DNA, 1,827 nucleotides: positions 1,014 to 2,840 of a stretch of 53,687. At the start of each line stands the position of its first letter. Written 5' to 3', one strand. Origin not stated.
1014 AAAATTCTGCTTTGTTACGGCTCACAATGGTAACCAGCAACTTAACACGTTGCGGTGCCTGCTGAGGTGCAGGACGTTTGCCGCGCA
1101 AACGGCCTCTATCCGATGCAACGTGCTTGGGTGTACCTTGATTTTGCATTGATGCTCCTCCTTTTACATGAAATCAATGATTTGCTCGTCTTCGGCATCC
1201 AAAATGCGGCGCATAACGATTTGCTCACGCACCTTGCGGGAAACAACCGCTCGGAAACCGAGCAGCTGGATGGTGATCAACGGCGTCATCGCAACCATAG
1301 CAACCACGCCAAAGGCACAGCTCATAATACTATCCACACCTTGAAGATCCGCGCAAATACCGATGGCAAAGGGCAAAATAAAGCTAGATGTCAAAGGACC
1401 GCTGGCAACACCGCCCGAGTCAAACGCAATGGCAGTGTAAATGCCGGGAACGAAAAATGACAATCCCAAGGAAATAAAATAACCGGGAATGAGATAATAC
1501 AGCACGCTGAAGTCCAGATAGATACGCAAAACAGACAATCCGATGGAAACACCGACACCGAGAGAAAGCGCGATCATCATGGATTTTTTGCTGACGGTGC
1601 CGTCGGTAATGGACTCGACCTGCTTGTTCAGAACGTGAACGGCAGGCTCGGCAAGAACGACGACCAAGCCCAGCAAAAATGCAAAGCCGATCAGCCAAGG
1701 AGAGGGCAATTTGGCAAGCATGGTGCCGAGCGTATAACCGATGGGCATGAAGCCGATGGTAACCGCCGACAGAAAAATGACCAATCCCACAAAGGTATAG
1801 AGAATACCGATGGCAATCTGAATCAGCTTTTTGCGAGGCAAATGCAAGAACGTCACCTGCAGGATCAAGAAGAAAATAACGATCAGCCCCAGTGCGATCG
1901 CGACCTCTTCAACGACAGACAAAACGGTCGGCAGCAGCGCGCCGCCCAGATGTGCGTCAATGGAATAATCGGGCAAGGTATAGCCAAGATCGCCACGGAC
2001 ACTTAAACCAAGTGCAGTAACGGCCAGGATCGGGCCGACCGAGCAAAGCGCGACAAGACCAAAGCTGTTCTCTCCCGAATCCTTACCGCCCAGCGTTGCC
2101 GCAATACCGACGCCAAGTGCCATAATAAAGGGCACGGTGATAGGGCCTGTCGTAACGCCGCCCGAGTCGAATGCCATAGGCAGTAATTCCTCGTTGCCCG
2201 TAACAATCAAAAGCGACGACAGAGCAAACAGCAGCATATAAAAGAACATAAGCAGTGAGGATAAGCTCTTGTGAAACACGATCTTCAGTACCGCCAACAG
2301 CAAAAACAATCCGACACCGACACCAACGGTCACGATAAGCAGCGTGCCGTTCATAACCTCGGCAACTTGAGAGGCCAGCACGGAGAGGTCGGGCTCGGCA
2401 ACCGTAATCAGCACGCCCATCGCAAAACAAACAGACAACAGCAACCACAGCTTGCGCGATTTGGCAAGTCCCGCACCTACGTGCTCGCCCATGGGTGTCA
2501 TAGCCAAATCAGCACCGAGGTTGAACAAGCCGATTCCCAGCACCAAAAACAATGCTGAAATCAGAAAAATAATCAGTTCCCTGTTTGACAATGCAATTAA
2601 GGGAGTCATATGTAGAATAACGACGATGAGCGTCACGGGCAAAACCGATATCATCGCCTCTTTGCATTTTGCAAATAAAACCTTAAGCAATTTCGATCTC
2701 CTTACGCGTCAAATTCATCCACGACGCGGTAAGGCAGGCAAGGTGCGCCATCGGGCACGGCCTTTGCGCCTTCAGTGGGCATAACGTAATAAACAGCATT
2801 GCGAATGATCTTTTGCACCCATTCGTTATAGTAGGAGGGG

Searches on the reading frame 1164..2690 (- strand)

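Call 37: search_protein_families(library=pfam, proteins=[window:1164-2690:-], max_evalue=0.00001)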
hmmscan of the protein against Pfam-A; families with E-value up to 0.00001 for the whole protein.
window:1164-2690:- (508 aa): 1 family
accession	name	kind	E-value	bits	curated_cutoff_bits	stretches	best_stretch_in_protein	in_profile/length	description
PF07556.16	DUF1538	-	1.3e-124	413.9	22.6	2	270-479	1-210/211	Protein of unknown function (DUF1538)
